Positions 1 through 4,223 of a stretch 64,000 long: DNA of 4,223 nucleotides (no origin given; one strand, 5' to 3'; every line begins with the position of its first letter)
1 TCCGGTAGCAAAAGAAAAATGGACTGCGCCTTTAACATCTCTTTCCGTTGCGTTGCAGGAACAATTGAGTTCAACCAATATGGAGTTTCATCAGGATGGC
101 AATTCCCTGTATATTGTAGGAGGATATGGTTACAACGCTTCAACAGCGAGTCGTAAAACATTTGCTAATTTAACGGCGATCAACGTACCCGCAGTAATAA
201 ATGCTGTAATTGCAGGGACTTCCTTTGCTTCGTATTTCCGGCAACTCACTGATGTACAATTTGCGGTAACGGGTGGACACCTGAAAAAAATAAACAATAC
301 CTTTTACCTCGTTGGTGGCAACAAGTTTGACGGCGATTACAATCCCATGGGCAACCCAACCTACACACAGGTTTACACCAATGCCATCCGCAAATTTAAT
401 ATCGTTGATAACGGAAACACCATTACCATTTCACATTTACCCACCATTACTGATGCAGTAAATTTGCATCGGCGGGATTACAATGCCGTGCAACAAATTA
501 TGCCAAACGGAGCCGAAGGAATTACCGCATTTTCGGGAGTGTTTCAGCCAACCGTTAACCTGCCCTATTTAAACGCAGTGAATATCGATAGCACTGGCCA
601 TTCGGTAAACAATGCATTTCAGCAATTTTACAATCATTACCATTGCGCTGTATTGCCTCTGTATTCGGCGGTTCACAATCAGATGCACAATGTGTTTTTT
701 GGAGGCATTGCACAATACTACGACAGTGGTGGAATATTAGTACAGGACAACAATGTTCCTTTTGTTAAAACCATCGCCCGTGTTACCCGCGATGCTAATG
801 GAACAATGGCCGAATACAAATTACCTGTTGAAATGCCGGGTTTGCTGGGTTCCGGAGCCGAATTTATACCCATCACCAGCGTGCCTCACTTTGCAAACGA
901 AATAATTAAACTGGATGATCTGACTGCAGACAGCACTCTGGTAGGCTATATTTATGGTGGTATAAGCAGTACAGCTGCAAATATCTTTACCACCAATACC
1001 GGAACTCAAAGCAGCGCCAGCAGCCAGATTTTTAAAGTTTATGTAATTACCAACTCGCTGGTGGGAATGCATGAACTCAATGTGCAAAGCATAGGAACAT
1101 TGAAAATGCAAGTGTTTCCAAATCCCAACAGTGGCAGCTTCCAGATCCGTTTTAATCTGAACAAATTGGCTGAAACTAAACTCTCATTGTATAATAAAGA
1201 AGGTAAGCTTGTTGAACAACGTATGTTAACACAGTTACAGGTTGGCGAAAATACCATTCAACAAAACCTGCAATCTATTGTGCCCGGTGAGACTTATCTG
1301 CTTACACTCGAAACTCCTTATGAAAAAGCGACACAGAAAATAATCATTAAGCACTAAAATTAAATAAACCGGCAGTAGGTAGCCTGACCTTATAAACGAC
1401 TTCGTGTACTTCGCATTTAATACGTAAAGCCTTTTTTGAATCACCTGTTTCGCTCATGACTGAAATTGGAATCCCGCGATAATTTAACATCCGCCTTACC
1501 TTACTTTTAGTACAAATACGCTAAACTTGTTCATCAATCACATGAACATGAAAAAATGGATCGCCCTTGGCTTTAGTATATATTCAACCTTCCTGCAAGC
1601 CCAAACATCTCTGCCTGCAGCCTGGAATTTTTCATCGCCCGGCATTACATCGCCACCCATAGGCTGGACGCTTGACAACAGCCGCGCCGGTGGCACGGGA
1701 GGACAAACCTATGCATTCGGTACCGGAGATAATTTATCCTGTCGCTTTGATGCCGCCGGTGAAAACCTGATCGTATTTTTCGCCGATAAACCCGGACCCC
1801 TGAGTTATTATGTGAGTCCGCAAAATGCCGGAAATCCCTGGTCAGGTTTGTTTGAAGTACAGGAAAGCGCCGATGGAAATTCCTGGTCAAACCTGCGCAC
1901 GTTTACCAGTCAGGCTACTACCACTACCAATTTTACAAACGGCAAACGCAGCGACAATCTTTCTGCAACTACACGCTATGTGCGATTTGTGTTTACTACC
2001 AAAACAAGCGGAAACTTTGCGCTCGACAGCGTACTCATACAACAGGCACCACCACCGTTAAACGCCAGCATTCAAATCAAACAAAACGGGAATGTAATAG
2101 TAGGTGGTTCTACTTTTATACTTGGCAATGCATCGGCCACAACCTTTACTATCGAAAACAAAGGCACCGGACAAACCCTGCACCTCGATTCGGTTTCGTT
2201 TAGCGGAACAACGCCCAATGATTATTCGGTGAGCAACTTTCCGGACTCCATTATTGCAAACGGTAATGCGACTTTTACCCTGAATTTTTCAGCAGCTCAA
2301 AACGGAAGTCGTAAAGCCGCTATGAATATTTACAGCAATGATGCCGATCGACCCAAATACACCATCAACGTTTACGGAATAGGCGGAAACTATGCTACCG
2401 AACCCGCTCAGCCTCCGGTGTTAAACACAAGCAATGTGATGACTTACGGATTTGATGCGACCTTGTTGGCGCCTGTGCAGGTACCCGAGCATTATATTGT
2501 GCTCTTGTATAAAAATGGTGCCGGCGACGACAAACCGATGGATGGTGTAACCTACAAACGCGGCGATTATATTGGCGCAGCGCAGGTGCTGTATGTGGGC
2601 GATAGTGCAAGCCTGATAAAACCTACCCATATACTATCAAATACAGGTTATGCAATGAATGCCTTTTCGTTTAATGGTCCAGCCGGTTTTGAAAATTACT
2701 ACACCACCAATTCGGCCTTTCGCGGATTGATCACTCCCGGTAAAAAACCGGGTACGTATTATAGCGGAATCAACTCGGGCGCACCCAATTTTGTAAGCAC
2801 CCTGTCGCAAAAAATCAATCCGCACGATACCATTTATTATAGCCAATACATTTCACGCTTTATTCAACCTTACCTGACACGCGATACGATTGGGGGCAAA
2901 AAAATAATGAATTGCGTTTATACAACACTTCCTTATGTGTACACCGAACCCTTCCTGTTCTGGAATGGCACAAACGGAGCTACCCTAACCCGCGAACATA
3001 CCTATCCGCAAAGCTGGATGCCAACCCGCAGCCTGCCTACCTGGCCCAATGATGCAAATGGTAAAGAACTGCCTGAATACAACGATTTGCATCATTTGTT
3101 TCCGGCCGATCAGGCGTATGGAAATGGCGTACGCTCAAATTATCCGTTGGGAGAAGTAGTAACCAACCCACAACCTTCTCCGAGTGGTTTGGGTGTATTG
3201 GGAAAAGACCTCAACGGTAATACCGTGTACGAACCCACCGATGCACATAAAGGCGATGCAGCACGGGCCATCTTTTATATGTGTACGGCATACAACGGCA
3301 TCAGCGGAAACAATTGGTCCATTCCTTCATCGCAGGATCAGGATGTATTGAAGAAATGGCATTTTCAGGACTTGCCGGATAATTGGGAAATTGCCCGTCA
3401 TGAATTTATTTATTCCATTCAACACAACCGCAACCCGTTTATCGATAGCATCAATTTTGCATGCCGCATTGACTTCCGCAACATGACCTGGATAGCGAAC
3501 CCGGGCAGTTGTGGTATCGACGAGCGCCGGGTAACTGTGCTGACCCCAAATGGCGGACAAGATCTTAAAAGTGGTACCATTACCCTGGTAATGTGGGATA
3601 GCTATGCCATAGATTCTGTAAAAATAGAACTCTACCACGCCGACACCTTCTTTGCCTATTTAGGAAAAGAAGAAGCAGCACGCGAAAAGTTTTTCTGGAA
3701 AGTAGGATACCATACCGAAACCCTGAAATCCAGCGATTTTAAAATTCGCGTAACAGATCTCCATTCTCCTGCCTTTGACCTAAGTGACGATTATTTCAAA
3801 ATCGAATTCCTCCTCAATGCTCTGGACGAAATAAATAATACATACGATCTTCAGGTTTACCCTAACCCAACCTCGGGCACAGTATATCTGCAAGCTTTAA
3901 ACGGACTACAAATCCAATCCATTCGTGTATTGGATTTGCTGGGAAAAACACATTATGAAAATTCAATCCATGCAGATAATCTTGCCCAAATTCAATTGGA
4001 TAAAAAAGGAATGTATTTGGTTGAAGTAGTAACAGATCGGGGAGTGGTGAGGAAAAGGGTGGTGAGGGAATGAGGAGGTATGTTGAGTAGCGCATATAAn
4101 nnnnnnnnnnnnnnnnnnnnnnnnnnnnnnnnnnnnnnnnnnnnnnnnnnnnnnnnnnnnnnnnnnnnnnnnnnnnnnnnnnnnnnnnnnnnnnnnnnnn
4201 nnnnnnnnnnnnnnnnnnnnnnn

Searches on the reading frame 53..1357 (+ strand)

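Call 70: search_protein_families(library=pfam, proteins=[window:53-1357:+], max_evalue=0.0001)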
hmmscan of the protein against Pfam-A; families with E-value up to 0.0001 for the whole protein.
window:53-1357:+ (434 aa): 1 family
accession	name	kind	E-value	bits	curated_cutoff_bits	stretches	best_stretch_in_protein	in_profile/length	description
PF18962.6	Por_Secre_tail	-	1.6e-09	38.4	27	1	354-432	1-75/75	Secretion system C-terminal sorting domain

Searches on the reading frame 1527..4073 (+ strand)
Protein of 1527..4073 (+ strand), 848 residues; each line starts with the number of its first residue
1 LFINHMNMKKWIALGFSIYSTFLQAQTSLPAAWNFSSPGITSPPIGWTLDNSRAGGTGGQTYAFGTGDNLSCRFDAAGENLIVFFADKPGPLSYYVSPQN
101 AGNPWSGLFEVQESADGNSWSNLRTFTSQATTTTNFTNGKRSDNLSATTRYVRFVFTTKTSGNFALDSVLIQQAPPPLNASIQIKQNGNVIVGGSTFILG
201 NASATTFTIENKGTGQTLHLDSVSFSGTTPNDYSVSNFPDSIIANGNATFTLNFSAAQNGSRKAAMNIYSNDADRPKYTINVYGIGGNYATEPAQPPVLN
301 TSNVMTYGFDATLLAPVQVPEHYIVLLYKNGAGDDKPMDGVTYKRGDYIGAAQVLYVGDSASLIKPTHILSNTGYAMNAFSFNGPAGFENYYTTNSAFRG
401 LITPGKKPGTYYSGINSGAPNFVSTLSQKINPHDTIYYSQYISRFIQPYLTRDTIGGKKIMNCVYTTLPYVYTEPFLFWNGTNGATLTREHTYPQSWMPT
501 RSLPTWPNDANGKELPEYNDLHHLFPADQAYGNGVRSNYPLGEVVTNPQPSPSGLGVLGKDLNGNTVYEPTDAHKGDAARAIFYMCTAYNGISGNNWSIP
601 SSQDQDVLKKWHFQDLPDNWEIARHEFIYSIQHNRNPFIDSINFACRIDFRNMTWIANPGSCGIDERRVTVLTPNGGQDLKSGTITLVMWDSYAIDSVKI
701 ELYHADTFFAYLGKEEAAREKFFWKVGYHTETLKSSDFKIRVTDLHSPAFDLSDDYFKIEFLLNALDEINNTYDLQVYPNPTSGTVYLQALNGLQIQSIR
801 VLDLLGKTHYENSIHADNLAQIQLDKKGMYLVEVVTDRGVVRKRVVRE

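Call 70: search_protein_families(library=pfam, proteins=[window:1527-4073:+], max_evalue=0.0001)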
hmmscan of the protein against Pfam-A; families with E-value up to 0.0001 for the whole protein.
window:1527-4073:+ (848 aa): 3 families
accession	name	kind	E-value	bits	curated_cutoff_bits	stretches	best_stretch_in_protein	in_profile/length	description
PF04231.19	Endonuclease_1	-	5.9e-30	105.2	25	1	425-640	8-232/235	Endonuclease I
PF18962.6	Por_Secre_tail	-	2.7e-08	34.4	27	1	777-845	1-74/75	Secretion system C-terminal sorting domain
PF00754.31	F5_F8_type_C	-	6.5e-05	23.5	28.2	0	96-165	53-122/127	F5/8 type C domain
